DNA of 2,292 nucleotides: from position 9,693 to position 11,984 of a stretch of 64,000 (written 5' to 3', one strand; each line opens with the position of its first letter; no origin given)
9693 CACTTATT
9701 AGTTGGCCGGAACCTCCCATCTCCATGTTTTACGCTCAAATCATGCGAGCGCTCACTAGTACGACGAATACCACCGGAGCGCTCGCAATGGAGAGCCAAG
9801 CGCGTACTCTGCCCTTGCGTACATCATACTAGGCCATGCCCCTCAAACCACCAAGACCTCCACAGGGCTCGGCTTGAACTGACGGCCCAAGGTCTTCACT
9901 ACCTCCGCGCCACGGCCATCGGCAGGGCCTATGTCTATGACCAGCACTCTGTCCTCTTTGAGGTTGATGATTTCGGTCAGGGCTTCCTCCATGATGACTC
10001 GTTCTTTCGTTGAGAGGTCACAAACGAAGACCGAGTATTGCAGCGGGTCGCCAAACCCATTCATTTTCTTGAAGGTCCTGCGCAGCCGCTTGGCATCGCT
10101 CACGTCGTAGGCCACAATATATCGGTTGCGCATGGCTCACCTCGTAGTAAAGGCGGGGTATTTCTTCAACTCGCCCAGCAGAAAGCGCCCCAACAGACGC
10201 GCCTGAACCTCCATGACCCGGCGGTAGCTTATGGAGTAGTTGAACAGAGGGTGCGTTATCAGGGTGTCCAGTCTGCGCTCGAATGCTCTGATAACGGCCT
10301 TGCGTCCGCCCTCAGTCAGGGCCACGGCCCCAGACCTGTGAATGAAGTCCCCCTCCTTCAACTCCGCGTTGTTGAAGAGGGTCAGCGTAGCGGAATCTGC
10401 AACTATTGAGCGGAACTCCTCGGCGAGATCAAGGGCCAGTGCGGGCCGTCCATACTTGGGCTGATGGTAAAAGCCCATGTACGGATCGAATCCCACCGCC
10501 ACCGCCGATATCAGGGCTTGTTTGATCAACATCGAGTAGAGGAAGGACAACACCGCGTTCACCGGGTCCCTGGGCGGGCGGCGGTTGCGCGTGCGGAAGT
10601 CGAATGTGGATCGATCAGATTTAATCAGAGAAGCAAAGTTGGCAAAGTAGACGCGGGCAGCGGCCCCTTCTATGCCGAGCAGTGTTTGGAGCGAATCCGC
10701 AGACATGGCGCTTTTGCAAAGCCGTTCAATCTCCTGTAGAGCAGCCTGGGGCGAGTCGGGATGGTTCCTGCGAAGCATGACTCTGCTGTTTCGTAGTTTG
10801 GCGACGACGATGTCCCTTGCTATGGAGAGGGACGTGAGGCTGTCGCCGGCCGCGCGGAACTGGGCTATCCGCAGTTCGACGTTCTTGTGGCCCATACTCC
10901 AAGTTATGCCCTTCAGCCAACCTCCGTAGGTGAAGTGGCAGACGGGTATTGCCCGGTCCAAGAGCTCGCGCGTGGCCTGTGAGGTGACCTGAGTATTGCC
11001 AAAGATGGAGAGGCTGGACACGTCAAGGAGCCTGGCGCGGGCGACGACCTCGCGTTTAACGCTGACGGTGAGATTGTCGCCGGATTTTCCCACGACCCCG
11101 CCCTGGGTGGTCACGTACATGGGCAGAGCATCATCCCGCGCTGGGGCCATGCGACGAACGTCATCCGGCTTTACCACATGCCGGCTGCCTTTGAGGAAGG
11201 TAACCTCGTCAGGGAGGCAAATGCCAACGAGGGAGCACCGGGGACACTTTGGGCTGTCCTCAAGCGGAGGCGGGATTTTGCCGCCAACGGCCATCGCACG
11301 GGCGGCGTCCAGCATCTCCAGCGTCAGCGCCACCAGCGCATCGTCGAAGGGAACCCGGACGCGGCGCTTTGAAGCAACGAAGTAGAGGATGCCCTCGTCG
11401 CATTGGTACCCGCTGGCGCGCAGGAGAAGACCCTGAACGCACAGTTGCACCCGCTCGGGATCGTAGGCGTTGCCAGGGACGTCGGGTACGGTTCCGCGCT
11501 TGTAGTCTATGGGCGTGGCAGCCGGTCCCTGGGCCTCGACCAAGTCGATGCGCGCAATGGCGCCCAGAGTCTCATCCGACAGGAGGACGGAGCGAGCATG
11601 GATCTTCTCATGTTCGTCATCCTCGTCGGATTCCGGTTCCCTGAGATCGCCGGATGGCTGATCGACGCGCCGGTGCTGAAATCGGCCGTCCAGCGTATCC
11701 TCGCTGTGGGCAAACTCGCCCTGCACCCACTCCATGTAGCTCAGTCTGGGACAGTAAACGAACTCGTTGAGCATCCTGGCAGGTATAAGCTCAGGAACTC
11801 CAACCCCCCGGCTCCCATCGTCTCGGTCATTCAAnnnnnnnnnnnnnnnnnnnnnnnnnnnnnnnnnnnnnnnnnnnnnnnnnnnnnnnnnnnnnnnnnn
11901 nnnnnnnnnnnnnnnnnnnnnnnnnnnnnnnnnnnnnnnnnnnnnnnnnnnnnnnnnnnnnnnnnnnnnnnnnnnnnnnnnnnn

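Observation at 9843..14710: Restriction-modification-like methyltransferase as the first gene of the cas4/cas1-cas2 adaptation operon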

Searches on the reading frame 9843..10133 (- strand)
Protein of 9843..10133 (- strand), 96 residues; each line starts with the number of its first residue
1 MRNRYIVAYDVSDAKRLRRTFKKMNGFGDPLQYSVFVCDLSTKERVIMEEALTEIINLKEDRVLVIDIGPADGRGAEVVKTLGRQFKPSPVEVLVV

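Call 5: search_protein_families(library=pfam, proteins=[window:9843-10133:-], max_evalue=0.01)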
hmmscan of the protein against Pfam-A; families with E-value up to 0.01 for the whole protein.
window:9843-10133:- (96 aa): 1 family
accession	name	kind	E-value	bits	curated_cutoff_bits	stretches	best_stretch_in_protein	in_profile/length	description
PF09827.14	CRISPR_Cas2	-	8.6e-17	61.5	23.8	1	4-69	2-67/74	CRISPR associated protein Cas2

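Call 6: search_protein_families(library=ncbifam, proteins=[window:9843-10133:-], max_evalue=0.01)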
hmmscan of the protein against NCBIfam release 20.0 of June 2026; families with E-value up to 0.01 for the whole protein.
window:9843-10133:- (96 aa): 1 family
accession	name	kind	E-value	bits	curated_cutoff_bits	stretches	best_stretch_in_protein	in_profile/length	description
TIGR01573.1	cas2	equivalog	8e-08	32.4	24.5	1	4-69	2-71/96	CRISPR-associated endonuclease Cas2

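Call 7: search_protein_families(library=padloc, proteins=[window:9843-10133:-], max_evalue=0.01)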
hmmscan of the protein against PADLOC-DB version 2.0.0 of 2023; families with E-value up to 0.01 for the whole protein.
window:9843-10133:- (96 aa): 20 families
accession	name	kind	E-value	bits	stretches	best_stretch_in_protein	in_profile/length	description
PDLC01756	Cas2g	-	9.9e-29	97.2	1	2-95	3-95/96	-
PDLC02078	Cas2b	-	9.4e-18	61.9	1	2-72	2-71/94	-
PDLC01338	Cas2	-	2.5e-16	58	1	5-78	1-71/76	"CAS-I,CAS-II,CAS-III,CAS-IV,CAS-V,CAS-VI; acquisition_2"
PDLC02027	Cas2d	-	3.8e-16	57.3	1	4-66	2-64/89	-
PDLC01649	Cas2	-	1e-15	55.8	1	4-69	2-66/70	"CAS-I,CAS-II,CAS-III,CAS-IV,CAS-V,CAS-VI; acquisition_2"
PDLC00936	Cas2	-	9.3e-13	46.5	1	5-79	1-78/83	Cas2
PDLC01443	Cas2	-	1.8e-11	42.4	1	5-79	3-75/86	"CAS-I,CAS-II,CAS-III,CAS-IV,CAS-V,CAS-VI; acquisition_2"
PDLC02070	Cas2_II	-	1.2e-09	36.5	1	4-67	2-65/89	-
PDLC01751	Cas2c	-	1.5e-09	36.3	1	6-68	4-71/95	-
PDLC01251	Cas2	-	1.5e-09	36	1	4-85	2-79/84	"CAS-I,CAS-II,CAS-III,CAS-IV,CAS-V,CAS-VI; acquisition_2"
PDLC02074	Cas2_IIIb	-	7e-09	33.7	1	4-66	2-63/86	-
PDLC01525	Cas2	-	7.7e-09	34.2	1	5-81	3-79/90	"CAS-I,CAS-II,CAS-III,CAS-IV,CAS-V,CAS-VI; acquisition_2"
PDLC00935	Cas2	-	2.1e-08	32.4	1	4-69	2-71/96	CRISPR-associated endonuclease Cas2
PDLC01749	Cas2b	-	5.4e-08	31.3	1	5-69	3-66/87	-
PDLC01748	Cas2_IIIa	-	1.5e-07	29.8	1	6-94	4-86/88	-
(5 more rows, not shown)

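Call 71: find_encoding_contigs(protein=window:9843-10133:-, flank=9000, max_places=8)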
Protein window:9843-10133:- (96 aa): 2 contigs read that carry it; 2 places shown.
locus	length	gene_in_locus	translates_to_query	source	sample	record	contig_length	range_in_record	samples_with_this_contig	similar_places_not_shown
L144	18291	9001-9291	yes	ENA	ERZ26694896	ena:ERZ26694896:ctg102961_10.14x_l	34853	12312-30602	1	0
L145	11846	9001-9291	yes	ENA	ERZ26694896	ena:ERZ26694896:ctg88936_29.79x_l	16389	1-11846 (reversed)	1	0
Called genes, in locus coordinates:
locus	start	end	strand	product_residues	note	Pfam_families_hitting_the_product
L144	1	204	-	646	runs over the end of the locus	-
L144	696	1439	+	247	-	-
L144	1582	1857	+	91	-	-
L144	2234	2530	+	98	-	PF01381:HTH_3 (weak)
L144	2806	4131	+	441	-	PF13701:DDE_Tnp_1_4, PF01609:DDE_Tnp_1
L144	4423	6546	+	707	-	PF02384:N6_Mtase (faint), PF20473:MmeI_Mtase (weak)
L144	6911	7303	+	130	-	-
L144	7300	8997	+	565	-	PF01930:Cas_Cas4, PF01867:Cas_Cas1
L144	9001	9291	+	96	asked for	PF09827:CRISPR_Cas2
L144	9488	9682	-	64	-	-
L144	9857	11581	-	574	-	PF05598:DUF772, PF01609:DDE_Tnp_1, PF13751:DDE_Tnp_1_6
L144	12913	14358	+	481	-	PF27155:Y4rL_C, PF00665:rve (weak), PF22483:Mu-transpos_C_2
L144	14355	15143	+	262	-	PF01695:IstB_IS21, PF00308:Bac_DnaA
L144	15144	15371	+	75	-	-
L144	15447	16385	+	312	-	PF01909:NTP_transf_2 (weak), PF26305:CD_NTase_C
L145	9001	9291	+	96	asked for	PF09827:CRISPR_Cas2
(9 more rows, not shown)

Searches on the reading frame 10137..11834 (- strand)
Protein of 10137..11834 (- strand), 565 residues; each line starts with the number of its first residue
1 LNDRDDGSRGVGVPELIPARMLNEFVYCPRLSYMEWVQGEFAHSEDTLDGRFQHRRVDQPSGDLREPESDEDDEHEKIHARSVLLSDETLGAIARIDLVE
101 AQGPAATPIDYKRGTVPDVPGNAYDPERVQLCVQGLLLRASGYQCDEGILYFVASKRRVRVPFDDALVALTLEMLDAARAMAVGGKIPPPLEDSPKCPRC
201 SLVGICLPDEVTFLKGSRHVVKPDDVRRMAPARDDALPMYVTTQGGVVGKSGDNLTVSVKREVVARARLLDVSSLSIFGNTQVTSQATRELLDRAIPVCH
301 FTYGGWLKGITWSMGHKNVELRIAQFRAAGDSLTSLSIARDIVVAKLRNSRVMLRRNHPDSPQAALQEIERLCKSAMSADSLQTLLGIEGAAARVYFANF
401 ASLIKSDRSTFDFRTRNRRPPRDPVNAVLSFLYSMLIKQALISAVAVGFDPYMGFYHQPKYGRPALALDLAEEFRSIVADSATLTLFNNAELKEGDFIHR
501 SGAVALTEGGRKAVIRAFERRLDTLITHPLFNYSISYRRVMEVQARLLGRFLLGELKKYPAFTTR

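Call 5: search_protein_families(library=pfam, proteins=[window:10137-11834:-], max_evalue=0.01)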
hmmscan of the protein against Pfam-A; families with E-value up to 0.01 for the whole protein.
window:10137-11834:- (565 aa): 3 families
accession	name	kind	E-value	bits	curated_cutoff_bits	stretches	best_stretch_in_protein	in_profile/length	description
PF01867.21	Cas_Cas1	-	2.1e-89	299.9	22.3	1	239-519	1-282/283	CRISPR associated protein Cas1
PF01930.23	Cas_Cas4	-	6.9e-13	49.4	22.7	1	21-207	4-159/160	Domain of unknown function DUF83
PF12705.13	PDDEXK_1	-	0.00036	21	22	1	92-206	124-246/247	PD-(D/E)XK nuclease superfamily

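Call 6: search_protein_families(library=ncbifam, proteins=[window:10137-11834:-], max_evalue=0.01)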
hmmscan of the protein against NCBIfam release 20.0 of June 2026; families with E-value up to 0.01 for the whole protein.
window:10137-11834:- (565 aa): 10 families
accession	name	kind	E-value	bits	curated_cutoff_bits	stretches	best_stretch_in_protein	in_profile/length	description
NF049935.1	cas4g_cas1g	exception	1.6e-233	776.1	560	1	16-565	1-546/546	CRISPR-associated endonuclease Cas4g/Cas1g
TIGR04093.1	cas1_CYANO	exception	4.5e-89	298.7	385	1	239-565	3-334/334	type I-D CRISPR-associated endonuclease Cas1d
TIGR03640.1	cas1_DVULG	exception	2.3e-84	283.5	385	1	239-563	6-339/340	type I-C CRISPR-associated endonuclease Cas1c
TIGR00287.1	cas1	equivalog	3.6e-80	269.5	71.7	1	239-560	2-327/327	CRISPR-associated endonuclease Cas1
TIGR03983.1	cas1_MYXAN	equivalog_domain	3.6e-68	230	358.05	1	228-556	3-338/347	type I-MYXAN CRISPR-associated endonuclease Cas1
TIGR03641.1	cas1_HMARI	exception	4e-48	164.4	304.1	1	240-563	4-321/324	type I-B CRISPR-associated endonuclease Cas1b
TIGR04329.1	cas1_PREFRAN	exception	9.2e-26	90.7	300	1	252-540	22-302/317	type V CRISPR-associated endonuclease Cas1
TIGR00372.1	cas4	equivalog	3.2e-23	82.5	65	1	20-208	4-180/180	CRISPR-associated protein Cas4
TIGR03639.1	cas1_NMENI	exception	5.3e-12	45.6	120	1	338-481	102-228/278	type II CRISPR-associated endonuclease Cas1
TIGR03638.1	cas1_ECOLI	exception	4.2e-06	26.2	215.6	1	376-476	124-221/269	type I-E CRISPR-associated endonuclease Cas1e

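Call 7: search_protein_families(library=padloc, proteins=[window:10137-11834:-], max_evalue=0.01)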
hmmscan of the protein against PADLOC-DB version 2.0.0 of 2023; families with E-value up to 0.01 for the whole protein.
window:10137-11834:- (565 aa): 42 families (the best 25 are shown)
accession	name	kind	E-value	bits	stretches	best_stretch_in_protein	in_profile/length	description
PDLC01747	Cas1g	-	6.7e-182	603.7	1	17-565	1-523/523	-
PDLC02067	Cas1b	-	6e-96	320.3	1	23-555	4-523/533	-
PDLC00928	Cas1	-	5.3e-92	306.2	1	240-554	4-315/315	Cas1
PDLC01608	Cas1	-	1.3e-91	304.9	1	239-520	1-276/276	"CAS-I,CAS-II,CAS-III,CAS-IV,CAS-V,CAS-VI; acquisition_1"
PDLC01248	Cas1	-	6.8e-90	299.5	1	239-554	3-289/289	"CAS-I,CAS-II,CAS-III,CAS-IV,CAS-V,CAS-VI; acquisition_1"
PDLC01743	Cas1c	-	2e-87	291.6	1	239-564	8-336/337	-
PDLC00923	Cas1c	-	6e-85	283.5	1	239-563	6-339/340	"CRISPR-associated endonuclease Cas1, subtype I-C/DVULG"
PDLC01334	Cas1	-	1.2e-84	282.5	1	239-562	5-335/336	"CAS-I,CAS-II,CAS-III,CAS-IV,CAS-V,CAS-VI; acquisition_1"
PDLC02025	Cas1d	-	2.2e-82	275.1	1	239-564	4-315/316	-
PDLC00927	Cas1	-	9.4e-81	269.5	1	239-560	2-327/327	CRISPR-associated endonuclease Cas1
PDLC00922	Cas1a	-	9.7e-69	230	1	228-556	3-338/347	"CRISPR-associated endonuclease Cas1, subtype MYXAN"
PDLC01449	Cas1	-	3.7e-64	214.7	1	239-555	4-283/285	"CAS-I,CAS-II,CAS-III,CAS-IV,CAS-V,CAS-VI; acquisition_1"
PDLC01249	Cas1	-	5.2e-59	197.8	1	239-497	1-246/246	"CAS-I,CAS-II,CAS-III,CAS-IV,CAS-V,CAS-VI; acquisition_1"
PDLC01740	Cas1_IIIa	-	8.7e-54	181.5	1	239-524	3-285/331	-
PDLC01742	Cas1b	-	1.7e-50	170.3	1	249-563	14-323/326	-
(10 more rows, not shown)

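Call 19: find_homologous_proteins(query=window:10137-11834:-, max_evalue=1e-50)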
Query window:10137-11834:- (565 aa): 8000 proteins with E <= 1e-50 among 8000 candidates; the best 120 are listed.
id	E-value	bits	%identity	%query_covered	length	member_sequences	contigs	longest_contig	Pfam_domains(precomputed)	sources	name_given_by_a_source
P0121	0.0e+0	1248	98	100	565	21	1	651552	PF01930.24,PF01867.22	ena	-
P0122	0.0e+0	1038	81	98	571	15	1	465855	PF01930.24,PF01867.22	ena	-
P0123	0.0e+0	1026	80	98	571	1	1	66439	PF01930.24,PF01867.22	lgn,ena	-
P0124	0.0e+0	1021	79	98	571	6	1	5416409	PF01930.24,PF01867.22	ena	-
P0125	0.0e+0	1012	79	98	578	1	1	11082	PF01930.24,PF01867.22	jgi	-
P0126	0.0e+0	1012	80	98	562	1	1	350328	PF01930.24,PF01867.22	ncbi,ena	-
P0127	0.0e+0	1012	79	98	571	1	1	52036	PF01930.24,PF12705.14,PF01867.22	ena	-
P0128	0.0e+0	1011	80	98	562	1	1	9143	PF01930.24,PF01867.22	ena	-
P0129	0.0e+0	1010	80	98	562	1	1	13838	PF01930.24,PF01867.22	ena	-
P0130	0.0e+0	1010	80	98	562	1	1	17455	PF01930.24,PF12705.14,PF01867.22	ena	-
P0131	0.0e+0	1009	80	98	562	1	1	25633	PF01930.24,PF01867.22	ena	-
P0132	0.0e+0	1009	80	98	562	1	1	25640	PF01930.24,PF12705.14,PF01867.22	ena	-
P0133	1.4e-298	1009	80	98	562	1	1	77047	PF01930.24,PF12705.14,PF01867.22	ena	-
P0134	2.4e-298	1008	79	98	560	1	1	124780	PF01930.24,PF01867.22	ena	-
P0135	3.6e-298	1008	79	98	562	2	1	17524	PF01930.24,PF01867.22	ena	-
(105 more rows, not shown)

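Call 20: find_encoding_contigs(protein=P0122, flank=8000, max_places=2)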
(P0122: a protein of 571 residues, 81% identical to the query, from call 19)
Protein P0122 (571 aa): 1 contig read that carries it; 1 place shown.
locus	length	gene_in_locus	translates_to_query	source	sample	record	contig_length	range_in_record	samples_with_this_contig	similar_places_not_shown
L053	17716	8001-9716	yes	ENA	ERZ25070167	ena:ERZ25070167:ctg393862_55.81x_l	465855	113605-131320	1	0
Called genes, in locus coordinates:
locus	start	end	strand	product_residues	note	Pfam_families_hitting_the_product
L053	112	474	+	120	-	PF01245:Ribosomal_L19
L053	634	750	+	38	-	-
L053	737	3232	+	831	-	PF00270:DEAD, PF22590:Cas3-like_C_2, PF18019:Cas3_HD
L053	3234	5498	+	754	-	-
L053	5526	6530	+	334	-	PF09617:Cas_GSU0053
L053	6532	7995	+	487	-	-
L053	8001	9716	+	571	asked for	PF01930:Cas_Cas4, PF01867:Cas_Cas1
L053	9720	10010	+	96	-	PF09827:CRISPR_Cas2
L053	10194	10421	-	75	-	-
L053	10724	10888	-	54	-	-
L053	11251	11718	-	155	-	-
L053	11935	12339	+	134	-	-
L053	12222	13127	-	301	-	PF08867:FRG, PF07719:TPR_2 (faint), PF00515:TPR_1 (weak)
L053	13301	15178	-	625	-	PF08867:FRG, PF13414:TPR_11, PF13414:TPR_11, PF13432:TPR_16, PF00515:TPR_1, PF00515:TPR_1, PF13414:TPR_11, PF00515:TPR_1, +37 more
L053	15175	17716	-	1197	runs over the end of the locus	PF02384:N6_Mtase (faint), PF07669:Eco57I, PF12950:TaqI_C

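Call 21: find_encoding_contigs(protein=P0124, flank=8000, max_places=2)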
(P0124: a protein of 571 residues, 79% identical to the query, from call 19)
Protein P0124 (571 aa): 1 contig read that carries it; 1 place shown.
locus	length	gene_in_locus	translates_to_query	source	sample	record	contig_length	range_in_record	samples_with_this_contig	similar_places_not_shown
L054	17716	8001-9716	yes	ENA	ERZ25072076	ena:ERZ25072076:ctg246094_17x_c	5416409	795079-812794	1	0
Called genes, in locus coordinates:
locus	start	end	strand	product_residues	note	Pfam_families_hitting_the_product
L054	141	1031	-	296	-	PF19067:DUF5763 (weak)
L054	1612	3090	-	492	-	PF09609:Cas_GSU0054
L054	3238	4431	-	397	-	PF09617:Cas_GSU0053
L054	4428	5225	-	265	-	-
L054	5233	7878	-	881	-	PF00271:Helicase_C (weak), PF22590:Cas3-like_C_2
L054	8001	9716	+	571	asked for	PF01930:Cas_Cas4, PF01867:Cas_Cas1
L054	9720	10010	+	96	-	PF09827:CRISPR_Cas2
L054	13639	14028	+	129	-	PF08818:DUF1801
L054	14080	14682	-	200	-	PF05988:DUF899, PF00578:AhpC-TSA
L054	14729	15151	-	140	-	PF00903:Glyoxalase, PF06983:3-dmu-9_3-mt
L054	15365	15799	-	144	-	PF22677:Ble-like_N (weak), PF00903:Glyoxalase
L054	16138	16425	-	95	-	-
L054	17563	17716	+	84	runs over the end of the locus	PF02604:PhdYeFM_antitox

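Call 22: find_encoding_contigs(protein=P0126, flank=8000, max_places=2)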
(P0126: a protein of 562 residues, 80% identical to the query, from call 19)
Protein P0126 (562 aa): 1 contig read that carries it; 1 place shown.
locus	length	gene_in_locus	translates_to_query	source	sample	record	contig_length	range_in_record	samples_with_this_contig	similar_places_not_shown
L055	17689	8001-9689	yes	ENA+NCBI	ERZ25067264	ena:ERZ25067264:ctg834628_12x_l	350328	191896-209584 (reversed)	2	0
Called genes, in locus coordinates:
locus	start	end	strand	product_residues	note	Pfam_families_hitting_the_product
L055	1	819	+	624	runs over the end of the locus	PF01935:DUF87, PF05872:HerA_C (weak), PF10412:TrwB_AAD_bind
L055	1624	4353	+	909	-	PF00270:DEAD (faint), PF04851:ResIII, PF00271:Helicase_C (weak), PF22590:Cas3-like_C_2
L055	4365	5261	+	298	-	-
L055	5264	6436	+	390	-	PF09617:Cas_GSU0053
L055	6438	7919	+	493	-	PF09609:Cas_GSU0054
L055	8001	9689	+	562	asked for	PF01930:Cas_Cas4, PF01867:Cas_Cas1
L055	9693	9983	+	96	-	PF09827:CRISPR_Cas2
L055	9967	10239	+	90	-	-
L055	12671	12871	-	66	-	-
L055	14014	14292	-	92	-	-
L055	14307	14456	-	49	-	-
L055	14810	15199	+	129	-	PF20505:DUF6731 (weak)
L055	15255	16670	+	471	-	PF03050:DDE_Tnp_IS66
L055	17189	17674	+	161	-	-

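Call 70: find_encoding_contigs(protein=P0121, flank=6000, max_places=6)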
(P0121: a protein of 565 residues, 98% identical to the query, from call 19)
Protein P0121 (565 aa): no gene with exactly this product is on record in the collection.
